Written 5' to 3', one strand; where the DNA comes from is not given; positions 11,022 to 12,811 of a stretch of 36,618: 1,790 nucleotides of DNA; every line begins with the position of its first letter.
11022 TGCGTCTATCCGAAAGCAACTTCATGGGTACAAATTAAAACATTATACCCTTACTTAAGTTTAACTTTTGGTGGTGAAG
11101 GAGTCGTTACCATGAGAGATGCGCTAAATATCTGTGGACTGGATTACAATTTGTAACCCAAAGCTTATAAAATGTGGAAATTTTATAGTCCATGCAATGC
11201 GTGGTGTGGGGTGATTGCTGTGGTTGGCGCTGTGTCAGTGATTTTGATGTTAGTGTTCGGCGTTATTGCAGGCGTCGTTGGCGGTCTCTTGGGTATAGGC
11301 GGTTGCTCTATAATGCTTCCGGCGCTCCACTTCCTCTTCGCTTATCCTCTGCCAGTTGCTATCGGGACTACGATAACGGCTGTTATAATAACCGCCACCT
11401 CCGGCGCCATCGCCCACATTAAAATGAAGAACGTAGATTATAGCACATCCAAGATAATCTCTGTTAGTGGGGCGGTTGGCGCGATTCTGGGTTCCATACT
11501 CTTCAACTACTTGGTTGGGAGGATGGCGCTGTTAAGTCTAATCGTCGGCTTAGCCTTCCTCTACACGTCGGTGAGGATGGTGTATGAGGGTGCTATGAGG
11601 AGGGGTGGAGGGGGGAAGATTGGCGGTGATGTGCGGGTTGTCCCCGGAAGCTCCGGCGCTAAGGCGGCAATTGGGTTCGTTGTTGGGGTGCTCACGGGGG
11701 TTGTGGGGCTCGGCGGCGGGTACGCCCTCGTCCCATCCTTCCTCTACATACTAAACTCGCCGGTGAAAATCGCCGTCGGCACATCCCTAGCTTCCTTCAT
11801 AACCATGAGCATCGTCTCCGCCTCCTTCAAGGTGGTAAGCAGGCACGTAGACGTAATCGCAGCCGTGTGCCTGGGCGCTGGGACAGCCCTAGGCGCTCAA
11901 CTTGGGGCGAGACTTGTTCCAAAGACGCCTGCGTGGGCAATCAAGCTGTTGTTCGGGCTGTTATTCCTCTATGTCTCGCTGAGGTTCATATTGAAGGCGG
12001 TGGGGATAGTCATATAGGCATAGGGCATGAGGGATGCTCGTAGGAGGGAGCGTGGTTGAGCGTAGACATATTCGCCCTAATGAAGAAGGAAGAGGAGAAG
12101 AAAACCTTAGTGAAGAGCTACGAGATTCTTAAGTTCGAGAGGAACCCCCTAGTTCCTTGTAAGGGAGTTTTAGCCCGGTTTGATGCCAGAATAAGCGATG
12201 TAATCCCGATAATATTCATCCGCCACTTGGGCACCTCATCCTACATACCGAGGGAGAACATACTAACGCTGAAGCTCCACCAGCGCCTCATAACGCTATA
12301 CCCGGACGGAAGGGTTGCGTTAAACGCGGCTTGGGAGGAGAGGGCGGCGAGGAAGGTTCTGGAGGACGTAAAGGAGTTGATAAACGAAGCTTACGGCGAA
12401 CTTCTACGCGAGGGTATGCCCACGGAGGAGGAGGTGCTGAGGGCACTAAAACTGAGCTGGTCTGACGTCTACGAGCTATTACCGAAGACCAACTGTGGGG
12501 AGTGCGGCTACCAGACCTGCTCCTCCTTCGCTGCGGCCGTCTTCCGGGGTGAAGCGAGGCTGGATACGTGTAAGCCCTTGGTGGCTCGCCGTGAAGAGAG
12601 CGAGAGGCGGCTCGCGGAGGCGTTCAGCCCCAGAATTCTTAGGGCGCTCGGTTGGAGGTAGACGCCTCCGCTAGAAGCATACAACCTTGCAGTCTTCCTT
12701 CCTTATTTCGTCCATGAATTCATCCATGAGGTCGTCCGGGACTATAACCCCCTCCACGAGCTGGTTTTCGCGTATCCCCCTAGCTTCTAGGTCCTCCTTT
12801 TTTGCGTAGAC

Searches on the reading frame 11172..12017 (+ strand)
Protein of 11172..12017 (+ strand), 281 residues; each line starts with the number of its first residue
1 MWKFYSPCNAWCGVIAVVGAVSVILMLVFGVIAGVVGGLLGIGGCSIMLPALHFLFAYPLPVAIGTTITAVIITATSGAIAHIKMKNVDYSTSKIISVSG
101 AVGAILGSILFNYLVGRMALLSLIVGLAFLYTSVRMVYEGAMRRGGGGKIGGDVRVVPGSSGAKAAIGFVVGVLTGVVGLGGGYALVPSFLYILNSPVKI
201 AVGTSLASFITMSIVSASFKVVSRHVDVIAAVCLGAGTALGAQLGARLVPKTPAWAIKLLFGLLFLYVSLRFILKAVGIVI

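Call 9: search_protein_families(library=pfam, proteins=[window:11172-12017:+], max_evalue=0.001)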
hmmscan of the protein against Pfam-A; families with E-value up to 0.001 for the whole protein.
window:11172-12017:+ (281 aa): 1 family
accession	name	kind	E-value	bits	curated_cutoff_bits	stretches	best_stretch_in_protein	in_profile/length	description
PF01925.25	TauE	-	4.8e-44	151.2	32.6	1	27-271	2-236/237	Sulfite exporter TauE/SafE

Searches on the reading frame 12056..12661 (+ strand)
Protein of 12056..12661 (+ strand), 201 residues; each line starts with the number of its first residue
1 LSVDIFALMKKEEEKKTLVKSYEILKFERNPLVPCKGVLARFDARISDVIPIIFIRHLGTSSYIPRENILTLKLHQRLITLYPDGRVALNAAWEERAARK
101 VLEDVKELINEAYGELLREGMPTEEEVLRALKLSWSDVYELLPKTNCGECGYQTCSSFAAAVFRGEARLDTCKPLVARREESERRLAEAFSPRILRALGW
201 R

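Call 9: search_protein_families(library=pfam, proteins=[window:12056-12661:+], max_evalue=0.001)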
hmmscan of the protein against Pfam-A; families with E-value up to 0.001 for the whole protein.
window:12056-12661:+ (201 aa): 1 family
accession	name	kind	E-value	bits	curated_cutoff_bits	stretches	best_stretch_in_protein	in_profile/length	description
PF04060.18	FeS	-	1.4e-15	57.1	23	1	142-174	1-33/33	Putative Fe-S cluster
